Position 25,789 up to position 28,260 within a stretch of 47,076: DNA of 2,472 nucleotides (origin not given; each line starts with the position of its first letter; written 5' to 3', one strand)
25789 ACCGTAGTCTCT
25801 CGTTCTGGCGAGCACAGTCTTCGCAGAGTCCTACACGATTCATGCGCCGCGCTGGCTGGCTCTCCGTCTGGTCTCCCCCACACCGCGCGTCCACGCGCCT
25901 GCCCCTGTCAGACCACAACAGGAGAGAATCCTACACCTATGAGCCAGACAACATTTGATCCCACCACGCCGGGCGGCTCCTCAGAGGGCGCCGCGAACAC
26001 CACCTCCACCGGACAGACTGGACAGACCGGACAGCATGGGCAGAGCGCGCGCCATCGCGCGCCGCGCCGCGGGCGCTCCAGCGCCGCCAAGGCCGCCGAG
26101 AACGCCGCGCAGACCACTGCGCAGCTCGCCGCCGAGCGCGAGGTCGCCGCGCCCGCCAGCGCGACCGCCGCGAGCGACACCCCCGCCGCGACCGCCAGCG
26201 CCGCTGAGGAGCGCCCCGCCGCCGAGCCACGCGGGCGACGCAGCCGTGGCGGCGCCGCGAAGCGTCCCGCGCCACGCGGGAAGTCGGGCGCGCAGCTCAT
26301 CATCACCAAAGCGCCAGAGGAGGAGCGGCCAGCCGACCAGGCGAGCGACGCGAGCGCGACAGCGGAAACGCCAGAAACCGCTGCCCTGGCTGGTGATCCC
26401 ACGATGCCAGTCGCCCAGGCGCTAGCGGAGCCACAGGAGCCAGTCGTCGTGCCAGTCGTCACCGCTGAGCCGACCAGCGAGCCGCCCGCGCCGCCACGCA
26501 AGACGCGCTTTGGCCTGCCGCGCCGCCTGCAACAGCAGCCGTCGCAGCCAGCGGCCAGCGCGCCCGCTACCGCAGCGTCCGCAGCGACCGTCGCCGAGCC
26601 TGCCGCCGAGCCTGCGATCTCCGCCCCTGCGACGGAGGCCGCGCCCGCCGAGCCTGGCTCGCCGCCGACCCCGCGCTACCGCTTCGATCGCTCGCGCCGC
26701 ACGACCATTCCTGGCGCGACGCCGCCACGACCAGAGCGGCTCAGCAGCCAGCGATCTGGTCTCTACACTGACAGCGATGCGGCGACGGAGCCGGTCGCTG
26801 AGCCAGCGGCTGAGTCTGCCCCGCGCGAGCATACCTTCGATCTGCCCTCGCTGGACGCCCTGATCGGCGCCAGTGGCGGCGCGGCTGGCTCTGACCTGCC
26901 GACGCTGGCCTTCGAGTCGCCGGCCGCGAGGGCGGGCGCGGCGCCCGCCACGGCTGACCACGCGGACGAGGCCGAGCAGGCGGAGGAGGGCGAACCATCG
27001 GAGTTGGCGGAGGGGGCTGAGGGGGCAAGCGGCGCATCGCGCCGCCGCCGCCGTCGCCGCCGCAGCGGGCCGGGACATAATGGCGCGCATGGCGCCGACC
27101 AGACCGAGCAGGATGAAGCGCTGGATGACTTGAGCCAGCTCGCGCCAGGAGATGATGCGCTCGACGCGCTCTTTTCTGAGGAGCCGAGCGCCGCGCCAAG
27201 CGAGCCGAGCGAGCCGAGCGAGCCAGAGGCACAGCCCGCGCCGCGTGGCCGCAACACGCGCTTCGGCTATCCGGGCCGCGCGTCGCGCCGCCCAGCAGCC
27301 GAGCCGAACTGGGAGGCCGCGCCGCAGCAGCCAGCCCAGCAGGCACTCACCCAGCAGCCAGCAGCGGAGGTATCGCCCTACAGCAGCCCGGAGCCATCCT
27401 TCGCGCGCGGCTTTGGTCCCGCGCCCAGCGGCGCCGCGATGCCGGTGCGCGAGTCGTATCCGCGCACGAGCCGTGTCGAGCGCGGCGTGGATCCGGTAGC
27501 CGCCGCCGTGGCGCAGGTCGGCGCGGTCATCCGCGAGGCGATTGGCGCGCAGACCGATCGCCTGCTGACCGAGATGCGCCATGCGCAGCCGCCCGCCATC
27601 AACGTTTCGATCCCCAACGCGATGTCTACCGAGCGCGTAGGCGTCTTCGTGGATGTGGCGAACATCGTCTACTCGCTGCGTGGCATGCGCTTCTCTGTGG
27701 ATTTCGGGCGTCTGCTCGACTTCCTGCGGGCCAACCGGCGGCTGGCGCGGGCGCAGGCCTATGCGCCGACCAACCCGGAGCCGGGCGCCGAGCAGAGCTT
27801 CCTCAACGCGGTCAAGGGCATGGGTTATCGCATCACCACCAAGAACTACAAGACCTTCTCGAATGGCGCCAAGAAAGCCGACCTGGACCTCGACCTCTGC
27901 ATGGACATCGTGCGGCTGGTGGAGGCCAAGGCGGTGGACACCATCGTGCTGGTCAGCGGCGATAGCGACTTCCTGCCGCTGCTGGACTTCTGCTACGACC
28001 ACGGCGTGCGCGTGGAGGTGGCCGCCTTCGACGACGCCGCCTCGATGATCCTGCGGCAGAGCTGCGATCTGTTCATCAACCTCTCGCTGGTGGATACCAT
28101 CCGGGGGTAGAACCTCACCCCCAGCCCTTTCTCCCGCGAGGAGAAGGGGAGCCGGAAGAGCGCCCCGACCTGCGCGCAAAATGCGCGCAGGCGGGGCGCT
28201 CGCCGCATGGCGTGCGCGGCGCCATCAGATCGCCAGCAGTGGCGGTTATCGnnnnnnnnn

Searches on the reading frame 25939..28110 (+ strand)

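Call 7: search_protein_families(library=pfam, proteins=[window:25939-28110:+], max_evalue=0.001)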
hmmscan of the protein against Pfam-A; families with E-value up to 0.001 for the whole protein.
window:25939-28110:+ (723 aa): 1 family
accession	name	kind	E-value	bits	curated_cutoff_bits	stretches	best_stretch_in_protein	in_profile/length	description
PF01936.24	NYN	-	1.4e-28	100.6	24.2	1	566-715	1-144/145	NYN domain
